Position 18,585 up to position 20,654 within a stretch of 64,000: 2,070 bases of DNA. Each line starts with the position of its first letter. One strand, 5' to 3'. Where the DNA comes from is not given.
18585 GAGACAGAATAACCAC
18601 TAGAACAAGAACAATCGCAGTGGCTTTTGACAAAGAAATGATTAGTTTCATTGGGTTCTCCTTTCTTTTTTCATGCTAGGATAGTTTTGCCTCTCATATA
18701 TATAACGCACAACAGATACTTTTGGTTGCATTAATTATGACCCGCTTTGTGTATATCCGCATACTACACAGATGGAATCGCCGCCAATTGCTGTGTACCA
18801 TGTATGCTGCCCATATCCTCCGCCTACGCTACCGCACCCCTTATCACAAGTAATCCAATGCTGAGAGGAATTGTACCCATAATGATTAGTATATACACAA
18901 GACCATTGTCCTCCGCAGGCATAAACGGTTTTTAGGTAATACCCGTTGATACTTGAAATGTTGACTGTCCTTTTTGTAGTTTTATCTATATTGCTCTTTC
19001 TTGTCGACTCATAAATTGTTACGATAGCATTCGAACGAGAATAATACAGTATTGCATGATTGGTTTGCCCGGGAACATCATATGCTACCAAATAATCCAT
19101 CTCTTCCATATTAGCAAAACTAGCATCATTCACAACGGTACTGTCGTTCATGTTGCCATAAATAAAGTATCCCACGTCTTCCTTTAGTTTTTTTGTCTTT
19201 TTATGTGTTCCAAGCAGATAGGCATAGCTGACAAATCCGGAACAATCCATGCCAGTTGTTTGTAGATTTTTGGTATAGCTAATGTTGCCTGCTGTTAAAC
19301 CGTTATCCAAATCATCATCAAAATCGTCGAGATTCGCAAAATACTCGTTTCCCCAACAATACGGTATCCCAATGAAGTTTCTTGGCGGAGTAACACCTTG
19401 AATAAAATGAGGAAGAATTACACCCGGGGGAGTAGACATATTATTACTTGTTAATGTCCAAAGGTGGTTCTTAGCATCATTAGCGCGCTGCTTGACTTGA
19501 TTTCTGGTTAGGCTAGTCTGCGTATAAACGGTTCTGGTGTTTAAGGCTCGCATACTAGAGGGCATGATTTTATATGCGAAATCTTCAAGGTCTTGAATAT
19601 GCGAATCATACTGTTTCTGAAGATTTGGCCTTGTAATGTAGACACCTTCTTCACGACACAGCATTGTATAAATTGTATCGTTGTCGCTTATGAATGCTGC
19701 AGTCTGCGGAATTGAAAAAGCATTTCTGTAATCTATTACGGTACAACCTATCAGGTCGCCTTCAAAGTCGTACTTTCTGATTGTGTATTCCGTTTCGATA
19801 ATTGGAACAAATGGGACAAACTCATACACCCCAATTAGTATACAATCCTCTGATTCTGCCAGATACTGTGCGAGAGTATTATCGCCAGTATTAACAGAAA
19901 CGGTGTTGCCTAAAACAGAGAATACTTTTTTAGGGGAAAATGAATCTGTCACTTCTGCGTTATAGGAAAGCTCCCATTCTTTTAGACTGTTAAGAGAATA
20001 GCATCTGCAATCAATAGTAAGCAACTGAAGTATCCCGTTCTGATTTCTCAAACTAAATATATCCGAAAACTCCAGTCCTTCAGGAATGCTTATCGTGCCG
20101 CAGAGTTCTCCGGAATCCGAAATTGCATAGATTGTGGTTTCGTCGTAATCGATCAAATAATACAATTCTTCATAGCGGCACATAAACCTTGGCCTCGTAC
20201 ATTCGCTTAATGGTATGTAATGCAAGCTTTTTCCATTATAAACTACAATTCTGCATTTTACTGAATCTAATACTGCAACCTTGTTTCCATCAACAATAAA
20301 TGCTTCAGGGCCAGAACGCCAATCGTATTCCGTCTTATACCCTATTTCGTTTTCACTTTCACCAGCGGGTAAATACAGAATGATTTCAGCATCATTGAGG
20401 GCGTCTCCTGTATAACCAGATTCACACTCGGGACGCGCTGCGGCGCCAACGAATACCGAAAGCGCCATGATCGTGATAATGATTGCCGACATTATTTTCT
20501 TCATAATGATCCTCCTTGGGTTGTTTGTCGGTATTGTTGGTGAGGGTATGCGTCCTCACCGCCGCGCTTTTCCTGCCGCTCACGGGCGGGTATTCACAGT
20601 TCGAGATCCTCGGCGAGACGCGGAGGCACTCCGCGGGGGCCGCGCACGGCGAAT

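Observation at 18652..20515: Single-gene low-GC island encoding a secreted NlpC/P60 peptidase whose N-domain is homologous to the neighbouring high-GC lipoprotein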

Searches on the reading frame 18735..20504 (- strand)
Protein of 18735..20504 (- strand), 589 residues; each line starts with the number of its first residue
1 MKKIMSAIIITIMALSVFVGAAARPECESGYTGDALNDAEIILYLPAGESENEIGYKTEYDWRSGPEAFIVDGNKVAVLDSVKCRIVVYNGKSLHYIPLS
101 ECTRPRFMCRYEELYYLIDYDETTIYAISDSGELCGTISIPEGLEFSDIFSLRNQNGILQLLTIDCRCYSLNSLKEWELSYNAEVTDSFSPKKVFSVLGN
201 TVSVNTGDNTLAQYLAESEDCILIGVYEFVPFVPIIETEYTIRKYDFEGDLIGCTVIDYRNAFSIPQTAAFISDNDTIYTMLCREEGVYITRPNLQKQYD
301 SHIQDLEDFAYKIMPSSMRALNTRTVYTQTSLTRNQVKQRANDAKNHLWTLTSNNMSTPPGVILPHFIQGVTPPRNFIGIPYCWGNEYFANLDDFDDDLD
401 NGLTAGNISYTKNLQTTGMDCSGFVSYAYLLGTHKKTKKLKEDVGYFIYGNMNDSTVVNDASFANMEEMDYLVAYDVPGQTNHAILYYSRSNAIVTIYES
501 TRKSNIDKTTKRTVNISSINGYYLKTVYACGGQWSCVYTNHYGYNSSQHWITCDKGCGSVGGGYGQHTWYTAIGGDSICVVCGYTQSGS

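Call 3: search_protein_families(library=pfam, proteins=[window:18735-20504:-], max_evalue=0.01)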
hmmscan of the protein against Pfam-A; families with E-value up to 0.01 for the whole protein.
window:18735-20504:- (589 aa): 1 family
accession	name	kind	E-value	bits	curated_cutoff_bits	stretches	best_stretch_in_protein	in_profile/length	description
PF00877.26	NLPC_P60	-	0.0025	18.2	23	1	416-528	11-100/105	NlpC/P60 family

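Call 8: find_homologous_proteins(query=window:18735-20504:-)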
Query window:18735-20504:- (589 aa): 28 proteins with E <= 0.001 among 6229 candidates.
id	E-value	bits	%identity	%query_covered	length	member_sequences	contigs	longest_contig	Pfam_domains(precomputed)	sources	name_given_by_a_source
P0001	0.0e+0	1373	100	100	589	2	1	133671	-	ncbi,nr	ncbi:MAG: hypothetical protein J5772_03855 [Clostridia bacterium]|nr:hypothetical protein [Clostridi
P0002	1.0e-127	445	41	95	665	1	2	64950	-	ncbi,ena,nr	ncbi:MAG: hypothetical protein J5586_07615 [Clostridia bacterium]|nr:hypothetical protein [Clostridi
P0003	5.1e-123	430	39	95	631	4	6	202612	-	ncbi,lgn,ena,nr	ncbi:MAG: hypothetical protein IKQ36_08915 [Clostridia bacterium]|nr:hypothetical protein [Clostridi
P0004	9.4e-122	426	39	100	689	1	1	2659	-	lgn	-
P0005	5.8e-116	407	38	99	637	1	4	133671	-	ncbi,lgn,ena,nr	ncbi:MAG: hypothetical protein J5772_03650 [Clostridia bacterium]|nr:hypothetical protein [Clostridi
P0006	1.7e-115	405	37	97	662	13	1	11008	-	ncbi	-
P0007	1.9e-115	405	38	99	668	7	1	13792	-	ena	-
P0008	4.5e-110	387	37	99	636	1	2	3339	-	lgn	-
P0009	9.6e-109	383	39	90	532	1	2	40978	-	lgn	-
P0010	2.9e-108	381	37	99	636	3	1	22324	-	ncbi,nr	ncbi:MAG: hypothetical protein K6E42_04595 [Synergistes sp.]|nr:hypothetical protein [Synergistes sp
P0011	5.6e-106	374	37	99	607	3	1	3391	-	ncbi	-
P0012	1.1e-63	234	30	98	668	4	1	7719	-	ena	-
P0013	3.5e-43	166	26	98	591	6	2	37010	-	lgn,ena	-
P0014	2.2e-35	140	25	98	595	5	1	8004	PF00877.26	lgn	-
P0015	8.3e-30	122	28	68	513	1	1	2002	-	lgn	-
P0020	1.2e-22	98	28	83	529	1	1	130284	-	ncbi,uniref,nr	ncbi:hypothetical protein GOQ27_04220 [Clostridium sp. D2Q-11]|uniref:NlpC/P60 family protein n=1 Ta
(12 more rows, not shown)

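Call 10: find_encoding_contigs(protein=P0005, flank=10000, max_places=3)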
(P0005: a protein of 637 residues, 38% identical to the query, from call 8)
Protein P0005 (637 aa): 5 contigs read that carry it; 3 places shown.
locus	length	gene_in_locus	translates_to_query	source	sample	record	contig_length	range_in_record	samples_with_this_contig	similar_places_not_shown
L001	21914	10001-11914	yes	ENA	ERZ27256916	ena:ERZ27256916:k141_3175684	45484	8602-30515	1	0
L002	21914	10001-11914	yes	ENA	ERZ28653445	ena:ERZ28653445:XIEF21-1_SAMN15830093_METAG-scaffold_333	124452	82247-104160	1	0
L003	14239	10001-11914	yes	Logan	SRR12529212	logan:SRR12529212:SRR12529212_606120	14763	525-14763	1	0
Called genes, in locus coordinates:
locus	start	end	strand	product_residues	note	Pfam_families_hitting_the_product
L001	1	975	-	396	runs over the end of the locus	-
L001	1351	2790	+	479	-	PF04326:SLFN_AlbA_2, PF13749:HATPase_c_4, PF21247:Fic-like_C (weak)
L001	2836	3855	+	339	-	PF05014:Nuc_deoxyrib_tr (weak)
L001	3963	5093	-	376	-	PF14659:Phage_int_SAM_3, PF22022:Phage_int_M (weak), PF00589:Phage_integrase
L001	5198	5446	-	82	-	PF12728:HTH_17 (weak)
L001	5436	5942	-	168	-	-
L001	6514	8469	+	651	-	-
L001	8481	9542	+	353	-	-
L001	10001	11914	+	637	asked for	-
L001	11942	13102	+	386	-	-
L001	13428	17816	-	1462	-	PF00149:Metallophos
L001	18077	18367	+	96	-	-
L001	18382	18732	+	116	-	PF14198:TnpV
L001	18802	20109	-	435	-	PF12671:Amidase_6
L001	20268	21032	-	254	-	-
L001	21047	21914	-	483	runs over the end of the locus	-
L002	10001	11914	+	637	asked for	-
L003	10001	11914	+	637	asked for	-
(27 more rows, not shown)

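Call 11: find_encoding_contigs(protein=P0002, flank=10000, max_places=3)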
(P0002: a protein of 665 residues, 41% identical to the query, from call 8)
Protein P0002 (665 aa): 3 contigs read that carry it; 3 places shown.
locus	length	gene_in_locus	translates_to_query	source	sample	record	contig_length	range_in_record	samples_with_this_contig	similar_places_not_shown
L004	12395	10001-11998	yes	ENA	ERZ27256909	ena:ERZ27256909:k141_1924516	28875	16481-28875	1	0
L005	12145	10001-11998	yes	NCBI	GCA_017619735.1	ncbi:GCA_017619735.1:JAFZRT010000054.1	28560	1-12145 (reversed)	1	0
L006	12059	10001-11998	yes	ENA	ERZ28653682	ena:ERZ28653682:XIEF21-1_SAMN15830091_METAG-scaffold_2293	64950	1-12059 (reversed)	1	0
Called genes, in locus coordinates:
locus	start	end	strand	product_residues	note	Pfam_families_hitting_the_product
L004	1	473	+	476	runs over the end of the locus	PF13522:GATase_6, PF13537:GATase_7, PF00156:Pribosyltran (weak)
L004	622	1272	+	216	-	PF13489:Methyltransf_23, PF00891:Methyltransf_2 (weak), PF02353:CMAS (faint), PF13847:Methyltransf_31, PF08241:Methyltransf_11, PF08242:Methyltransf_12, PF13649:Methyltransf_25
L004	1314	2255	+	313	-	PF13228:DUF4037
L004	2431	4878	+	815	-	PF07992:Pyr_redox_2, PF13738:Pyr_redox_3, PF00070:Pyr_redox, PF02852:Pyr_redox_dim, PF00581:Rhodanese, PF01206:TusA, PF02635:DsrE (weak), PF13686:DrsE_2, +1 more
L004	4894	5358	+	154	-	-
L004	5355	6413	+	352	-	PF04055:Radical_SAM, PF13186:SPASM (weak)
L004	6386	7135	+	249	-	PF04237:YjbR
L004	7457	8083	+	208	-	-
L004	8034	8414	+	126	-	-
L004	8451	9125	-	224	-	PF14285:DUF4367 (weak)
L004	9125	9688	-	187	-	PF08281:Sigma70_r4_2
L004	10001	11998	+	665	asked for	-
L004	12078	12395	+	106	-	?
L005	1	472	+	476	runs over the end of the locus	PF13522:GATase_6, PF13537:GATase_7, PF00156:Pribosyltran (weak)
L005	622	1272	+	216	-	PF13489:Methyltransf_23, PF00891:Methyltransf_2 (weak), PF02353:CMAS (faint), PF13847:Methyltransf_31, PF08241:Methyltransf_11, PF08242:Methyltransf_12, PF13649:Methyltransf_25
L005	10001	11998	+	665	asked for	-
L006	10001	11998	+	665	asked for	-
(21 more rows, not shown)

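Call 12: find_encoding_contigs(protein=P0003, flank=10000, max_places=4)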
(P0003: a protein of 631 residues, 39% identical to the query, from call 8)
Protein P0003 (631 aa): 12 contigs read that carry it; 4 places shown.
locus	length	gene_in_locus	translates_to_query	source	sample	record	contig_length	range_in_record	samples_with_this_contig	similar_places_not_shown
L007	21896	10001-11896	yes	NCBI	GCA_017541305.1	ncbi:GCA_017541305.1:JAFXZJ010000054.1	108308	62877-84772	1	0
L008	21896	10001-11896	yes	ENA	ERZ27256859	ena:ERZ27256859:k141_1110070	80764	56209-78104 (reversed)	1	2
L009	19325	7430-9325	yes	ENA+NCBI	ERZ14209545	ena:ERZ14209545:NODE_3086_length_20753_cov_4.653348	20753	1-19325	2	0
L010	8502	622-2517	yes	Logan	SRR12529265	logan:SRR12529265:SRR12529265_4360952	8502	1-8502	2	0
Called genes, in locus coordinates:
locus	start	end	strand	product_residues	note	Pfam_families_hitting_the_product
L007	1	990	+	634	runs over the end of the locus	PF12704:MacB_PCD (weak)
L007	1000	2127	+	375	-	-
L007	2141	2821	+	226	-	PF02463:SMC_N (faint), PF00005:ABC_tran, PF13304:AAA_21 (faint)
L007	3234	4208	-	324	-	-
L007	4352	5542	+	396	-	PF10509:GalKase_gal_bdg, PF00288:GHMP_kinases_N, PF08544:GHMP_kinases_C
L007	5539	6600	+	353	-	-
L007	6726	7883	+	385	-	PF07136:DUF1385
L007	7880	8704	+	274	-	PF17827:PrmC_N, PF06325:PrmA, PF01209:Ubie_methyltran (weak), PF05175:MTS, PF13847:Methyltransf_31, PF13649:Methyltransf_25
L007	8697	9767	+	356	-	PF03462:PCRF, PF00472:RF-1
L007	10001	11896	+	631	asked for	-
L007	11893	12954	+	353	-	-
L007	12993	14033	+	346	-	PF01300:Sua5_yciO_yrdC, PF03481:Sua5_C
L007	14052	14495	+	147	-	PF02502:LacAB_rpiB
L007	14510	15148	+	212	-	PF14681:UPRTase, PF00156:Pribosyltran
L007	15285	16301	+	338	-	-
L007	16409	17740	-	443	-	-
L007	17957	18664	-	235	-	PF13560:HTH_31 (faint), PF04542:Sigma70_r2, PF04545:Sigma70_r4, PF01381:HTH_3 (weak)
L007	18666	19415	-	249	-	PF03419:Peptidase_U4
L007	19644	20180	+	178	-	PF24961:NfeD_membrane, PF01957:NfeD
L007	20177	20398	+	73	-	-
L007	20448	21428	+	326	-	PF12127:FloA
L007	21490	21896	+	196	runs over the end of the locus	PF27722:YqfB (weak)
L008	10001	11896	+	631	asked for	-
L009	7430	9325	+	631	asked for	-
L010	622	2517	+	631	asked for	-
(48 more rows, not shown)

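Call 21: find_encoding_contigs(protein=P0010, flank=8000, max_places=2)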
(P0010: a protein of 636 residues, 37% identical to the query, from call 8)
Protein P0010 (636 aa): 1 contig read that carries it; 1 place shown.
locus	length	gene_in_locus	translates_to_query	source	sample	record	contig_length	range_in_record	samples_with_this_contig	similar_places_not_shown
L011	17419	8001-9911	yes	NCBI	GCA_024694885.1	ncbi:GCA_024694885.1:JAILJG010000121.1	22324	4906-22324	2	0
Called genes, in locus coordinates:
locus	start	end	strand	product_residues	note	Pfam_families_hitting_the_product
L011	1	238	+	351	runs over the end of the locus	-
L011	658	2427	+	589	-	-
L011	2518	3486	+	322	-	-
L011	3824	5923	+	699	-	PF01436:NHL (faint)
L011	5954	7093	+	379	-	-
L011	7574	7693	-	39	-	-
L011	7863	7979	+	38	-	-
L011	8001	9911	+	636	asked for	-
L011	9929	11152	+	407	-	PF12799:LRR_4 (faint), PF13855:LRR_8 (faint)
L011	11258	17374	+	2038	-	PF20148:DUF6531, PF25023:TEN_YD-shell (weak), PF05593:RHS_repeat (weak), PF25023:TEN_YD-shell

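Call 22: find_encoding_contigs(protein=P0009, flank=8000, max_places=2)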
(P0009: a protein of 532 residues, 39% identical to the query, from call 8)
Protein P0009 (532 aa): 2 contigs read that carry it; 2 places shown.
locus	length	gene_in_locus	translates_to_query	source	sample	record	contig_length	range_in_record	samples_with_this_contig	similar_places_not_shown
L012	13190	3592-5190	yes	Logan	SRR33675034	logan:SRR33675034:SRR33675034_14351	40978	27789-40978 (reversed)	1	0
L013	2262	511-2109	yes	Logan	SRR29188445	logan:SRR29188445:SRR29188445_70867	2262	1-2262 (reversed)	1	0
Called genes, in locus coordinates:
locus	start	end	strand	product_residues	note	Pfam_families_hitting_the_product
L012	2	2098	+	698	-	?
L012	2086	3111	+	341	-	-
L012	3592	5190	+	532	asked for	-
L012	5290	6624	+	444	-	PF12799:LRR_4 (faint), PF00560:LRR_1 (faint), PF13855:LRR_8 (faint)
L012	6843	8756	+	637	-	PF00082:Peptidase_S8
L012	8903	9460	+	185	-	PF04542:Sigma70_r2, PF04545:Sigma70_r4 (faint), PF08281:Sigma70_r4_2 (weak)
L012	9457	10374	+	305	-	-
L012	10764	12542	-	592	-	-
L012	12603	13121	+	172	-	PF13560:HTH_31, PF01381:HTH_3, PF12844:HTH_19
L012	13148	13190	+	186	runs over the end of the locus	PF06114:Peptidase_M78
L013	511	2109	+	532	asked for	-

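Call 23: find_encoding_contigs(protein=P0013, flank=8000, max_places=2)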
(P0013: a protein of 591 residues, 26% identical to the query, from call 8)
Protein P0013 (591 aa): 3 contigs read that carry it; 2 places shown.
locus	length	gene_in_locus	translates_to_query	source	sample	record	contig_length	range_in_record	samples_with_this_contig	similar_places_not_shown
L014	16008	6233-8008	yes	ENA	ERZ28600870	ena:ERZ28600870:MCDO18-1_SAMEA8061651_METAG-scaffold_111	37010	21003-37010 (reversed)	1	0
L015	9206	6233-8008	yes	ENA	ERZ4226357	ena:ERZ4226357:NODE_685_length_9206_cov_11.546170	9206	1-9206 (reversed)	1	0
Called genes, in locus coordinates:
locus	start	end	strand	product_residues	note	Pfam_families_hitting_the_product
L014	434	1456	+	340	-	PF13411:MerR_1, PF00376:MerR (weak)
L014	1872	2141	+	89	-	-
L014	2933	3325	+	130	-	PF03869:Arc (faint), PF01402:RHH_1 (faint)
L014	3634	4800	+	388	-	PF00465:Fe-ADH, PF13685:Fe-ADH_2 (weak), PF25137:ADH_Fe_C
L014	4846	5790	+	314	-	PF03547:Mem_trans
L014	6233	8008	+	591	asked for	-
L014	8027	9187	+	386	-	-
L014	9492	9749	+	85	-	-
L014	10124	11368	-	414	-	PF01757:Acyl_transf_3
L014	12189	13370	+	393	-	PF00155:Aminotran_1_2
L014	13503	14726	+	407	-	PF00579:tRNA-synt_1b, PF22421:SYY_C-terminal, PF01479:S4 (weak)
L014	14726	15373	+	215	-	PF01205:Impact_N, PF09186:DUF1949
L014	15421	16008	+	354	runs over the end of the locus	PF01063:Aminotran_4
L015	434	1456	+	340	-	PF13411:MerR_1, PF00376:MerR (weak)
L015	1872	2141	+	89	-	-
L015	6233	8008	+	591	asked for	-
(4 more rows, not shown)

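Call 24: find_encoding_contigs(protein=P0020, flank=8000, max_places=2)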
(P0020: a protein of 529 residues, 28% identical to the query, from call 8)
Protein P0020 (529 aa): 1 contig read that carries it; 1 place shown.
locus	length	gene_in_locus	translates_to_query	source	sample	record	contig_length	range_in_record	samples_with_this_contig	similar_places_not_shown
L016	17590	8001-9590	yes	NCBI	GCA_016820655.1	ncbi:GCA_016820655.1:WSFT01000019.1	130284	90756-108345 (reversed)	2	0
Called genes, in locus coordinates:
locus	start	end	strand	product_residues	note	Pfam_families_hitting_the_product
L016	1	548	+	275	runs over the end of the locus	-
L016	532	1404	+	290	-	PF00005:ABC_tran, PF13175:AAA_15 (faint), PF13304:AAA_21 (weak)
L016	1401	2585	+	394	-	PF12698:ABC2_membrane_3 (weak)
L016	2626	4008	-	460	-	PF01554:MatE, PF01943:Polysacc_synt (faint), PF01554:MatE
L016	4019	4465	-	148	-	PF01047:MarR, PF12802:MarR_2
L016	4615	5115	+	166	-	PF01590:GAF, PF13185:GAF_2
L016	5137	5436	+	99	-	-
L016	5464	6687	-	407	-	PF00579:tRNA-synt_1b, PF22421:SYY_C-terminal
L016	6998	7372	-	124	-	PF01880:Desulfoferrodox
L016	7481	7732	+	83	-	PF09932:DUF2164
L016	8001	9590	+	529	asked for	-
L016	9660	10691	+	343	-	-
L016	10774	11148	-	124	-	PF01880:Desulfoferrodox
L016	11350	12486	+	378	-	PF22020:RlmL_1st, PF02926:THUMP, PF01555:N6_N4_Mtase (faint), PF01170:UPF0020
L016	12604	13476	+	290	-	PF04439:Adenyl_transf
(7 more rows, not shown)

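Call 34: search_protein_representatives(protein=window:18735-20504:-)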
Query: 589 residues. Proteins with E-value up to 0.001 (for the whole library): 372; up to 1e-10: 134; up to 1e-30: 27. The best 150 are listed.
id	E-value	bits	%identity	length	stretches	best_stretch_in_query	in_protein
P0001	0.0e+00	1373.2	100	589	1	1-589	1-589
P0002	3.2e-128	445.3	42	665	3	1-560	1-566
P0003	1.6e-123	429.8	39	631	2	1-560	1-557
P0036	2.9e-116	405.9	38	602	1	5-582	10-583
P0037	8.5e-113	394.4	38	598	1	1-584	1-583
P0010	9.3e-109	381.1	39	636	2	1-559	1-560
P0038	9.6e-81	288.6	34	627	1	9-585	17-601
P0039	1.8e-70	254.6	35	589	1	1-584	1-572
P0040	4.8e-62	226.8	33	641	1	23-559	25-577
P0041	1.1e-60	222.4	44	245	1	184-425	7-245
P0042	2.5e-58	214.6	33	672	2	25-586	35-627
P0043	9.7e-45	169.7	38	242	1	1-242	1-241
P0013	1.1e-43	166.2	29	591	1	6-583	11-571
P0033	1.0e-35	139.9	35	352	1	31-303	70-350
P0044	1.1e-35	139.8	29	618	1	2-573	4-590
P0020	3.9e-23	98.3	31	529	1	39-526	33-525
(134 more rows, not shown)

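Call 35: predict_structure(alignment_id=A3)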
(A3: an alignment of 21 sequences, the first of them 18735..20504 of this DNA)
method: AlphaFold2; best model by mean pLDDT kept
length: 589 residues; sequences in the alignment: 21
mean_pLDDT: 81.3   pTM: 0.52
mean pLDDT of the five models: 81.3, 80.1, 79.7, 79.5, 79.2
residues with pLDDT >= 90: 277; 70-90: 196; 50-70: 45; < 50: 71
segments of 3 or more residues with pLDDT < 50: 20-31, 317-327, 530-549, 551-568, 580-585
pLDDT, mean of each block of 10 residues (from residue 1): 76 69 37 75 93 85 88 94 95 92 92 93 92 94 91 91 92 90 75 83 82 88 89 72 93 91 91 91 95 87 77 55 47 80 97 92 92 95 81 92 92 91 94 90 79 79 79 92 94 93 88 93 81 41 45 41 43 53 46
secondary structure, 60 per line:
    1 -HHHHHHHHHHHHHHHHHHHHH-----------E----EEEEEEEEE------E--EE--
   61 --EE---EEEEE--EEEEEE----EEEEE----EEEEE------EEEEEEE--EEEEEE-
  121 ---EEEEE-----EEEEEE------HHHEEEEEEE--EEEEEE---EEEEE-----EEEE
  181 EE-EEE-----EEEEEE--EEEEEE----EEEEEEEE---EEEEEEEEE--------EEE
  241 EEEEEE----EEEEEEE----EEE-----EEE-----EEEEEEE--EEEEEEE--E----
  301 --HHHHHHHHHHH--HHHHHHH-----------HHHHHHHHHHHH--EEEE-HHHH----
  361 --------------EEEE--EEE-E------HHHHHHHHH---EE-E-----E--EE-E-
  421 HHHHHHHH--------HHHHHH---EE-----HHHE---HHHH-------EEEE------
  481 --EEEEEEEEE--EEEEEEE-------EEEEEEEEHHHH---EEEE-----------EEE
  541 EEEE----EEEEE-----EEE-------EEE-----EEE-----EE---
elements in order: H2-22 E39-47 E68-72 E75-80 E85-89 E94-98 E105-111 E114-119 E124-128 E134-139 E149-155 E158-163 E167-171 E177-182 E184-186 E192-197 E200-205 E210-217 E221-229 E238-246 E251-257 E262-264 E270-272 E278-284 E287-293 H303-313 H316-322 H334-345 E348-351 H353-356 E375-378 E381-383 H392-400 H421-428 H437-442 H460-463 E471-474 E483-491 E494-500 E508-515 H516-519 E523-526 E538-544 E549-553 E559-561 E569-571 E577-579
